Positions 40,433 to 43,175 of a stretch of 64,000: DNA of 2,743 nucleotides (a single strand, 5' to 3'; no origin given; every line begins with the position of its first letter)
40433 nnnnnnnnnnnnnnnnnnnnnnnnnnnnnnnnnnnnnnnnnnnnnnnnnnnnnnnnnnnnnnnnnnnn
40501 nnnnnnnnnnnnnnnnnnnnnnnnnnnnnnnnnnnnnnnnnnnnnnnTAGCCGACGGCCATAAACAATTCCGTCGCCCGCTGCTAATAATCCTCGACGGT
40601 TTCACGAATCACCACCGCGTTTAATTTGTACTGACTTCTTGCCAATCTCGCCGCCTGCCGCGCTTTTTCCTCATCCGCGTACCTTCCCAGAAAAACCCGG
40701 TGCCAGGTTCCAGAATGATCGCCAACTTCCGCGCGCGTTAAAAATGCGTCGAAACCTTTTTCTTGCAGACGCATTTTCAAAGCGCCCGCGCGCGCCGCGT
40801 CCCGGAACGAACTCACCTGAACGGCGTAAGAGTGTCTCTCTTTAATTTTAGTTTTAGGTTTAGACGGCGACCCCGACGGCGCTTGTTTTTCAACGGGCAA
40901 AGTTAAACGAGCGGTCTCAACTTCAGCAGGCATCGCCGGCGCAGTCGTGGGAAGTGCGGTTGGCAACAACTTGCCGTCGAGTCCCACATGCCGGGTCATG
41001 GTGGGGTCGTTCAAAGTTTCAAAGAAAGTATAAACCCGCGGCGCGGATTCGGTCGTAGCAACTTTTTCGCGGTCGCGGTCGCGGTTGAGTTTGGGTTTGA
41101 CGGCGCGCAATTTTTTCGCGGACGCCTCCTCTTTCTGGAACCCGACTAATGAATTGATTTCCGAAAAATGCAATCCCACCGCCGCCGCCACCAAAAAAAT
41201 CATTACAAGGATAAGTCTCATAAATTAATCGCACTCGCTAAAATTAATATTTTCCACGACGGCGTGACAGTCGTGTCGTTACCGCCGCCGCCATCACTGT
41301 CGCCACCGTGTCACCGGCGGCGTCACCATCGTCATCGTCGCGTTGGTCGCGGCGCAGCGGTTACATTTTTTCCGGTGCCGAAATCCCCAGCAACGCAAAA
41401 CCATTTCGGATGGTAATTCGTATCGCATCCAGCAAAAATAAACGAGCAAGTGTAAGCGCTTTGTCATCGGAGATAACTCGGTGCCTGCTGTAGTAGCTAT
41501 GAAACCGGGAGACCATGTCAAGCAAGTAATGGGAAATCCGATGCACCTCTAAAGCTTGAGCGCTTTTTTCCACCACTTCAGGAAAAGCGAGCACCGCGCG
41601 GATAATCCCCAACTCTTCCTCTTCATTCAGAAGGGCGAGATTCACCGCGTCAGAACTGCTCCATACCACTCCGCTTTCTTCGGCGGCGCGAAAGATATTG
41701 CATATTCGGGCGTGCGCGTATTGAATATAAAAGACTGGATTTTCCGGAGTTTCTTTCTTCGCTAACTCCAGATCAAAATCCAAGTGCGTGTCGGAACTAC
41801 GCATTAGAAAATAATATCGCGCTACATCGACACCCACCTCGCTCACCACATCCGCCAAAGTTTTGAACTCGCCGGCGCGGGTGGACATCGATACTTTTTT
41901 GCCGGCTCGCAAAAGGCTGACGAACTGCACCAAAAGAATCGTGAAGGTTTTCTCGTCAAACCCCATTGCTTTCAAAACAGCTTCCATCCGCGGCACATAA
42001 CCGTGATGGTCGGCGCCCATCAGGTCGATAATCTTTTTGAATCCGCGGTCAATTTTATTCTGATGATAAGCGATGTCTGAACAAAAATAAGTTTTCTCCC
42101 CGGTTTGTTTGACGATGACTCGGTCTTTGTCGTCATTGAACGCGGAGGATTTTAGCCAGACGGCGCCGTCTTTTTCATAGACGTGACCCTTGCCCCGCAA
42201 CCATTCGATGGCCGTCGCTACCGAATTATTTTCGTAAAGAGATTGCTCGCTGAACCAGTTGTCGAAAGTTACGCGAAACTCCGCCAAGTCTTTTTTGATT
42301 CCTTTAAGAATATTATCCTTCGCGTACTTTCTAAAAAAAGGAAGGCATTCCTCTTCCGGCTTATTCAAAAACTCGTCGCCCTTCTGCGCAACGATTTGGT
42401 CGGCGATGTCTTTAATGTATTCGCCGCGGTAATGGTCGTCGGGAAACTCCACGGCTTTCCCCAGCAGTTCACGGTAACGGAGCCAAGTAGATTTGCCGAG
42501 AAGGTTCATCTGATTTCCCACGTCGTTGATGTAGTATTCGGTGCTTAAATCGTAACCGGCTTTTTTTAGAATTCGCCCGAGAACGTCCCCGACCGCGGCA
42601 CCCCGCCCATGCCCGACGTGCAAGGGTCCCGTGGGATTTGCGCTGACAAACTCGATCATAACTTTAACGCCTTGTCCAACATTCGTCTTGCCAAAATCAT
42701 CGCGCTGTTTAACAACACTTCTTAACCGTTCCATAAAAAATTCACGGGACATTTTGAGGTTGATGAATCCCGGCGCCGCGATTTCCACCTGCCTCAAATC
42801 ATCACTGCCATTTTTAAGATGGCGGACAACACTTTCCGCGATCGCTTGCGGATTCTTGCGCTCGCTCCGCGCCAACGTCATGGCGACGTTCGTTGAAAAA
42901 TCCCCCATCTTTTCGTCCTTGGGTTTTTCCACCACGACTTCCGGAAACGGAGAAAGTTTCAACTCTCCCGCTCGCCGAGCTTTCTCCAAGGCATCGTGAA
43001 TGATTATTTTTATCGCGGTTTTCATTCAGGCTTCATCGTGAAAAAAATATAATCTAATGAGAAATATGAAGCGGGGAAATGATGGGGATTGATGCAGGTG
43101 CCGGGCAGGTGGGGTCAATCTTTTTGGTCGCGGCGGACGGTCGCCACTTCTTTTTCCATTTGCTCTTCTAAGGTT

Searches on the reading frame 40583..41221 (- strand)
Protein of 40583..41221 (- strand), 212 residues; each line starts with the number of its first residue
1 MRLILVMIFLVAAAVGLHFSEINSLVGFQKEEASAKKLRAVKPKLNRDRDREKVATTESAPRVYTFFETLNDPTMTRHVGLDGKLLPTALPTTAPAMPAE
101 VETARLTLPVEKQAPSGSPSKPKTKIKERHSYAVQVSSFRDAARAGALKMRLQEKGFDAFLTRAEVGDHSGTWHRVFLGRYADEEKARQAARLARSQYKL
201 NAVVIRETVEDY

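Call 6: search_protein_families(library=pfam, proteins=[window:40583-41221:-], max_evalue=0.001)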
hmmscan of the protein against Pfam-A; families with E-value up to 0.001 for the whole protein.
window:40583-41221:- (212 aa): 1 family
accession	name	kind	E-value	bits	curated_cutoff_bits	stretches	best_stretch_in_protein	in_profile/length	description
PF05036.18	SPOR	-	3.8e-13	50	21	1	131-205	4-75/76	SPOR domain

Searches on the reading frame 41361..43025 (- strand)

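Call 6: search_protein_families(library=pfam, proteins=[window:41361-43025:-], max_evalue=0.001)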
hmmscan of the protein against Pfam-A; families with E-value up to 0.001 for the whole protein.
window:41361-43025:- (554 aa): 5 families
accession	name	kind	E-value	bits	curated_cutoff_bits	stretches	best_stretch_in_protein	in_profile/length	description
PF05746.21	DALR_1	-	1e-33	116.3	22.3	1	434-554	1-117/117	DALR anticodon binding domain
PF00750.26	tRNA-synt_1d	-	1.7e-24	86.9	23.3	1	113-396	13-297/349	tRNA synthetases class I (R), catalytic domain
PF03485.21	Arg_tRNA_synt_N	-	3.9e-21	75.9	21.5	1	5-91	3-84/85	Arginyl tRNA synthetase N terminal domain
PF09334.17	tRNA-synt_1g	-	3.5e-05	23.2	20.1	0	237-295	68-126/391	tRNA synthetases class I (M)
PF01406.26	tRNA-synt_1e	-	6.3e-05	22.9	27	0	135-292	23-132/301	tRNA synthetases class I (C) catalytic domain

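Call 7: search_protein_families(library=ncbifam, proteins=[window:41361-43025:-], max_evalue=0.01)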
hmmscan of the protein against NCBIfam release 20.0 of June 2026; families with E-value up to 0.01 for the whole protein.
window:41361-43025:- (554 aa): 11 families
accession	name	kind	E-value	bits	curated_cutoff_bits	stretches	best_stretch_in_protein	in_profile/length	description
TIGR00456.1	argS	equivalog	2.1e-142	475.4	261.65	1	2-554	2-569/569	arginine--tRNA ligase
NF002447.0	PRK01611.3-4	equivalog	2.8e-63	214.3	460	2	3-325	3-322/613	arginine--tRNA ligase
NF002446.0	PRK01611.3-3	equivalog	3.7e-62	210.5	399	2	224-554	275-636/636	arginine--tRNA ligase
NF045898.1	ArgS_rel_codon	equivalog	2.3e-37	129.2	340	2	10-162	11-152/327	ArgS-related anticodon-binding protein NrtL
NF008957.0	PRK12300.1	subfamily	5.4e-06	24.6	677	0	371-425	620-671/946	leucine--tRNA ligase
TIGR00211.2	glyS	equivalog_domain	1.2e-05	24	300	1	435-539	576-675/684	glycine--tRNA ligase subunit beta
TIGR00435.1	cysS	equivalog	2.3e-05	23.7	340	1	135-297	35-149/466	cysteine--tRNA ligase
TIGR00395.1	leuS_arch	equivalog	0.00021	19.4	648.5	1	374-441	617-681/938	leucine--tRNA ligase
NF001100.0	PRK00133.1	equivalog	0.0014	17.2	587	0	238-287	75-124/676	methionine--tRNA ligase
TIGR00392.1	ileS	equivalog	0.0026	16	621.4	1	350-512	584-739/861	isoleucine--tRNA ligase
TIGR00398.1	metG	equivalog_domain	0.0037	16.1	336.35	0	374-422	324-369/530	methionine--tRNA ligase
